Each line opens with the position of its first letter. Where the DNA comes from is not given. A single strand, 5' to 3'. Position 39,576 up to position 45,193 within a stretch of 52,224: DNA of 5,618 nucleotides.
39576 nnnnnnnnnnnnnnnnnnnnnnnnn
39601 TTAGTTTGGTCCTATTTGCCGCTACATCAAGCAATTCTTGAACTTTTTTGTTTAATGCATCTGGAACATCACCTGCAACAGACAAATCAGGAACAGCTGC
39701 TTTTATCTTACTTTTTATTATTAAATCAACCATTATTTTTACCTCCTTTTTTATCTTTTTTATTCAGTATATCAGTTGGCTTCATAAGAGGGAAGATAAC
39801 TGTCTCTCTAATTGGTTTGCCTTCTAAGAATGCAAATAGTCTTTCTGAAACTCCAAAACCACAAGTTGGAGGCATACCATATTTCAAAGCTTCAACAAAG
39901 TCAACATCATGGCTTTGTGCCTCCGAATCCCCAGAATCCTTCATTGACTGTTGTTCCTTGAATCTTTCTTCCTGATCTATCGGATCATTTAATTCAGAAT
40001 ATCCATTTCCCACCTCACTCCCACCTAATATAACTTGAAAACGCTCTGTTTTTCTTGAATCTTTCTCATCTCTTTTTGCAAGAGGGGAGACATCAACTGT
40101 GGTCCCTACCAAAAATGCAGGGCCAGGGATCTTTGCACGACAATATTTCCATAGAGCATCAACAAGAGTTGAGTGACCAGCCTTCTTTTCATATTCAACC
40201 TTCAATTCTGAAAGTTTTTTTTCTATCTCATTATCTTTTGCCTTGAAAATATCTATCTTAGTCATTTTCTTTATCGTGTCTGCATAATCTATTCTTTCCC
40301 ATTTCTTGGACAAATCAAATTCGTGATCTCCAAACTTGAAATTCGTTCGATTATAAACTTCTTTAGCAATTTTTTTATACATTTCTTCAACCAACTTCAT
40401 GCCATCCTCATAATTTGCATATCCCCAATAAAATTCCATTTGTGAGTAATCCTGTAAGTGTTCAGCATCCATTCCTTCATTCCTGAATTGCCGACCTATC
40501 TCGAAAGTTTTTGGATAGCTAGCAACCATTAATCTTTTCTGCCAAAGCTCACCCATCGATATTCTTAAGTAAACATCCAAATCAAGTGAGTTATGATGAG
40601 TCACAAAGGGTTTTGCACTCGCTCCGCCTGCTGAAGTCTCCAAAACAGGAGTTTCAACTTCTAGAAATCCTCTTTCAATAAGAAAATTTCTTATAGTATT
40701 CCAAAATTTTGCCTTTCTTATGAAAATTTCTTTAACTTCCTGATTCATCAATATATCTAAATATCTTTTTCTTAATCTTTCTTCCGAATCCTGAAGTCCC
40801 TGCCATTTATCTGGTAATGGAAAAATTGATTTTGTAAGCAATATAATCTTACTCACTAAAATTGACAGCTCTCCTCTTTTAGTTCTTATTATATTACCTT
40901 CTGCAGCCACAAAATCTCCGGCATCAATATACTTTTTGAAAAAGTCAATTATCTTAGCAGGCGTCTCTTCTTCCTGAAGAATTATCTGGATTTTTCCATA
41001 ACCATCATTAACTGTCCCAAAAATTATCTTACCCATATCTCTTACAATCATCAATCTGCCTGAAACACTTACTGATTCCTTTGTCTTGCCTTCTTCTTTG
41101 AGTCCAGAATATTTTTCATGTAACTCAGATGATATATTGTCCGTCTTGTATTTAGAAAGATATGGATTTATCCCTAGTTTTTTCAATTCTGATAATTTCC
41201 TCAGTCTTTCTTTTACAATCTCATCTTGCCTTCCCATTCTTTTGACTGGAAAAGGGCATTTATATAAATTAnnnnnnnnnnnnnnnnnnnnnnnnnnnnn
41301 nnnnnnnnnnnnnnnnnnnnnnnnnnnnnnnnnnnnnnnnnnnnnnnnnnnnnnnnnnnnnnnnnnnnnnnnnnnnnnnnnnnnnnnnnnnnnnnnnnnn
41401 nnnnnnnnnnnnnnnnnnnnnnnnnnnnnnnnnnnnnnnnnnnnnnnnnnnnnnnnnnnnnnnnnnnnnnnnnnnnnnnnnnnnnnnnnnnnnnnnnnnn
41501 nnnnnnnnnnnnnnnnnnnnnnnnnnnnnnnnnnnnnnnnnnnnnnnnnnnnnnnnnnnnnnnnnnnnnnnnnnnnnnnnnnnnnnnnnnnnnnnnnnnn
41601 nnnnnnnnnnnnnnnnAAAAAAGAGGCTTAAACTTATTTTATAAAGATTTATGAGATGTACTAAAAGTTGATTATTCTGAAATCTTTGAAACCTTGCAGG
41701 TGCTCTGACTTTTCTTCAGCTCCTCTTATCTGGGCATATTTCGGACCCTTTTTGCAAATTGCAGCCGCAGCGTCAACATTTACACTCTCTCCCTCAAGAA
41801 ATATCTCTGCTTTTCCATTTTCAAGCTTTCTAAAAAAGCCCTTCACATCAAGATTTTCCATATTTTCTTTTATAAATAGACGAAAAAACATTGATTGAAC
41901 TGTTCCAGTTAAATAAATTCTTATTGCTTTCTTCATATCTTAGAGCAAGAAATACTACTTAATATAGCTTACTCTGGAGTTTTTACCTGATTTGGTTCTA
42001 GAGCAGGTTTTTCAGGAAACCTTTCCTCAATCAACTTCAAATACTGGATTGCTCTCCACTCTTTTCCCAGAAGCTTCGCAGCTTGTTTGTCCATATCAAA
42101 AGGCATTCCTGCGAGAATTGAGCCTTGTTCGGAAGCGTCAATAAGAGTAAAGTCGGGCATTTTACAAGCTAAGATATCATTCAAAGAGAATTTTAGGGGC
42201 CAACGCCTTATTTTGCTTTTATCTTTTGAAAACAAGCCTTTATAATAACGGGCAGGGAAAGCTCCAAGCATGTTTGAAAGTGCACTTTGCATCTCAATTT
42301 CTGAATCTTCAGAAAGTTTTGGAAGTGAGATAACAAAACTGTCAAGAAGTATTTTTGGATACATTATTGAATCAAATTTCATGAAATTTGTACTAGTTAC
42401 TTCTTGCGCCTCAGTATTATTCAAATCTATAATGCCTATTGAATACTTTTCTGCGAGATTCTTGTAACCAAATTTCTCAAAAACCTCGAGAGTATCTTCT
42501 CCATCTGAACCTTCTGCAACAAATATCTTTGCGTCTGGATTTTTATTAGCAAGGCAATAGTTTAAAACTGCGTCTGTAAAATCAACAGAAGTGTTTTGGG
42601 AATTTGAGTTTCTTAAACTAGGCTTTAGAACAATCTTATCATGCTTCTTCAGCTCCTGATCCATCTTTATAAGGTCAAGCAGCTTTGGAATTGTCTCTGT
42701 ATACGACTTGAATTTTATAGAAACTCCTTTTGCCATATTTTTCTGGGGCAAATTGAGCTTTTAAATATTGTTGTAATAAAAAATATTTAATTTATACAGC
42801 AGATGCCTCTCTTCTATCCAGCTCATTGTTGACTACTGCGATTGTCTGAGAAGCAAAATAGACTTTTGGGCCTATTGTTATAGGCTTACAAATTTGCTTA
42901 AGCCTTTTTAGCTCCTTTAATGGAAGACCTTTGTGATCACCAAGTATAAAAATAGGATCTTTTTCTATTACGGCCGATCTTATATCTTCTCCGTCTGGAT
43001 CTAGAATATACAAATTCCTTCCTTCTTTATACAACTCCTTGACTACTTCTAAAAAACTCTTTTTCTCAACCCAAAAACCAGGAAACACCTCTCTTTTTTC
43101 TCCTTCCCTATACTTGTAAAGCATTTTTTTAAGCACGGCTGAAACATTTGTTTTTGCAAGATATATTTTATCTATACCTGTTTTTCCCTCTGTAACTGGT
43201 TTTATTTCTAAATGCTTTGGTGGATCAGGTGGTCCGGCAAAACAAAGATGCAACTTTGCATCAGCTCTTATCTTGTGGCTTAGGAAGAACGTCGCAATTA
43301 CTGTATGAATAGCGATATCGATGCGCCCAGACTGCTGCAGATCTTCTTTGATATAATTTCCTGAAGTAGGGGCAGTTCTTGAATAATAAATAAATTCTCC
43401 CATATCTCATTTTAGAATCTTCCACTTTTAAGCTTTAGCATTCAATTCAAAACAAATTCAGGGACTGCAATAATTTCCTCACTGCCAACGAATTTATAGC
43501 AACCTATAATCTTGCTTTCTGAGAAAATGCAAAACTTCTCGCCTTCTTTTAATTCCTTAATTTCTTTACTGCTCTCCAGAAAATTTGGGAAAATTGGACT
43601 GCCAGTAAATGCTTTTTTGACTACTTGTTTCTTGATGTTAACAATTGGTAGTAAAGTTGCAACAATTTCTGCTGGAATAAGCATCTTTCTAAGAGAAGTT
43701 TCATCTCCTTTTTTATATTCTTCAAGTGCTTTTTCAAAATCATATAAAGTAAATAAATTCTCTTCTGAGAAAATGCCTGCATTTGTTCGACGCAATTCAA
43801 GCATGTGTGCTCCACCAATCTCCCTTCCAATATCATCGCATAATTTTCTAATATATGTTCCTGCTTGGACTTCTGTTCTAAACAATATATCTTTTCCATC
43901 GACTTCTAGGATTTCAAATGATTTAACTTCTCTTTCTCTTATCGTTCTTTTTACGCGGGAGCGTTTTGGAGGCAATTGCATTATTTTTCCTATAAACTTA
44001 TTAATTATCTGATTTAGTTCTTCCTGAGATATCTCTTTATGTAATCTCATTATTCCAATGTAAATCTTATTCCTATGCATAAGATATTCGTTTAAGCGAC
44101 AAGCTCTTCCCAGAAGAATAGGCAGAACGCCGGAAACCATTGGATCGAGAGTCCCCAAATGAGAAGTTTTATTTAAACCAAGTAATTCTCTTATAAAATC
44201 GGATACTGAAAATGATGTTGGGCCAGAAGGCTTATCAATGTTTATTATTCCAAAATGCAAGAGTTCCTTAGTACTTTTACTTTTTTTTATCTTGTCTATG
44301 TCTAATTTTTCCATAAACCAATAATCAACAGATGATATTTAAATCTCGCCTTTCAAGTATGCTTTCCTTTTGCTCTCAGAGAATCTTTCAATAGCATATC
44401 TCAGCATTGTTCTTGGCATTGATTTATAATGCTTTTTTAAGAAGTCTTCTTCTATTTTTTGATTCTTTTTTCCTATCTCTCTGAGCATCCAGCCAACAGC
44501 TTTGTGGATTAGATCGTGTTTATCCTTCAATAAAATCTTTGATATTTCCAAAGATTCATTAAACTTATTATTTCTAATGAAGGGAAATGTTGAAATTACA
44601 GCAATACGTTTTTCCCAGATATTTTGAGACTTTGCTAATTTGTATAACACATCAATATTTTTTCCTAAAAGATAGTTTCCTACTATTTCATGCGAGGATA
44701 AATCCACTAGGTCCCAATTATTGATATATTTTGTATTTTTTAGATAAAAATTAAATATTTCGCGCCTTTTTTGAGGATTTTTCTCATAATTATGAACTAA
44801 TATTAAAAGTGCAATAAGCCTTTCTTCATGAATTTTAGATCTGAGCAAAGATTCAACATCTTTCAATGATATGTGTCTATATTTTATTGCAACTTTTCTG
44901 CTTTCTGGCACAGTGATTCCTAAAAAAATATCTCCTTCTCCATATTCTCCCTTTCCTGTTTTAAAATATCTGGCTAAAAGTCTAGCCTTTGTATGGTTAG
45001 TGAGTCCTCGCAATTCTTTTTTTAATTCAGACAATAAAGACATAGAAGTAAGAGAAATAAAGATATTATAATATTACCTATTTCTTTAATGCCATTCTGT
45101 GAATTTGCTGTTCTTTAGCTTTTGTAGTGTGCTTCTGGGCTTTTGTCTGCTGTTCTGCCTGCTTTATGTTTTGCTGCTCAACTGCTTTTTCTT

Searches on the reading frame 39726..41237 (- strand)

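Call 30: search_protein_families(library=pfam, max_evalue=0.001, proteins=[window:39726-41237:-])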
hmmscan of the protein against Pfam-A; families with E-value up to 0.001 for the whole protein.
window:39726-41237:- (503 aa): 3 families
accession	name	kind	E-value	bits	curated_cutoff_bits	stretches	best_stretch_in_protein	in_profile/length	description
PF00152.25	tRNA-synt_2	-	8.2e-71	239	25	1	151-485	2-307/308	tRNA synthetases class II (D, K and N)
PF01336.31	tRNA_anti-codon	-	3e-13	49.9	27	1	56-134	1-75/75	OB-fold nucleic acid binding domain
PF01409.25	tRNA-synt_2d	-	6.1e-06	26.3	19.8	1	211-296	68-160/246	tRNA synthetases class II core domain (F)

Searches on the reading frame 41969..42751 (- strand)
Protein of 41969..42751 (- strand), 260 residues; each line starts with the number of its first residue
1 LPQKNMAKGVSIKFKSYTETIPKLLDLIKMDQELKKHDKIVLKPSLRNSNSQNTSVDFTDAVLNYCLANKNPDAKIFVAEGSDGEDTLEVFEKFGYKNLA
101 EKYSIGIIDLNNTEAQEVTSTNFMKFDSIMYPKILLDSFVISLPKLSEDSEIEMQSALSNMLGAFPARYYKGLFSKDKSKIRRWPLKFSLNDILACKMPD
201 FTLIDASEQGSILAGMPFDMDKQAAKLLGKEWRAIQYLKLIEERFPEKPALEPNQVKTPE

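Call 78: search_protein_families(library=pfam, max_evalue=0.001, proteins=[window:41969-42751:-])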
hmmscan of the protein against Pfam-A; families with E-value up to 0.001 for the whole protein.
window:41969-42751:- (260 aa): 1 family
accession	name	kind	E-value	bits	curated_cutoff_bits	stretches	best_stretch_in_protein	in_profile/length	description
PF04015.17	DUF362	-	5.2e-16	59.7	24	1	40-207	1-165/200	Domain of unknown function (DUF362)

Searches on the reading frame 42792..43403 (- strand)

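Call 78: search_protein_families(library=pfam, max_evalue=0.001, proteins=[window:42792-43403:-])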
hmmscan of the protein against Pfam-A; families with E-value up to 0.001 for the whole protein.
window:42792-43403:- (203 aa): 1 family
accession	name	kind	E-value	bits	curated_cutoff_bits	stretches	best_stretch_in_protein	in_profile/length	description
PF04013.17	Methyltrn_RNA_2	-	4.9e-41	141.1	25.5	1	1-199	1-197/198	Putative SAM-dependent RNA methyltransferase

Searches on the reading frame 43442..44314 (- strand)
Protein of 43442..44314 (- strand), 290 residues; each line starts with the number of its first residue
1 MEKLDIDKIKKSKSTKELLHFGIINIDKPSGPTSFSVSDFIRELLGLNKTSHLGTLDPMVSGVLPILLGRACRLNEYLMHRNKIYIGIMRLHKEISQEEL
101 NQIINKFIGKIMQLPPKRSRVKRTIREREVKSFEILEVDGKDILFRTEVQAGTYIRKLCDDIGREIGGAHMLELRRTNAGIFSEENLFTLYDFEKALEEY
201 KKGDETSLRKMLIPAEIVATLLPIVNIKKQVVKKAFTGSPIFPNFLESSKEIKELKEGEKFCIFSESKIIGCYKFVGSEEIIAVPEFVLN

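Call 78: search_protein_families(library=pfam, max_evalue=0.001, proteins=[window:43442-44314:-])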
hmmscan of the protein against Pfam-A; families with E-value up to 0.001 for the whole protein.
window:43442-44314:- (290 aa): 4 families
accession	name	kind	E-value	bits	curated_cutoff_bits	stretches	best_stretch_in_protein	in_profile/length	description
PF01509.24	TruB_N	-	1.7e-24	87.3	27.3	1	42-155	1-149/149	TruB family pseudouridylate synthase (N terminal domain)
PF16198.10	TruB_C_2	-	1.2e-17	64.2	29.3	1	156-217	1-63/66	tRNA pseudouridylate synthase B C-terminal domain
PF21238.2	Pus10_C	-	2.3e-07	31.1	27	1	79-164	120-208/232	Pus10, C-terminal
PF08068.17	DKCLD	-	4.3e-05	23.9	27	1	16-37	36-57/58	DKCLD (NUC011) domain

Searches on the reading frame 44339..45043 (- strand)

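Call 78: search_protein_families(library=pfam, max_evalue=0.001, proteins=[window:44339-45043:-])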
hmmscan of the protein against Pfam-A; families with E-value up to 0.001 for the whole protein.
window:44339-45043:- (234 aa): 1 family
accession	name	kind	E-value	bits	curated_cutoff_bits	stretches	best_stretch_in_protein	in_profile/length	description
PF08713.17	DNA_alkylation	-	5.4e-64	216.2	21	1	7-221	1-213/213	DNA alkylation repair enzyme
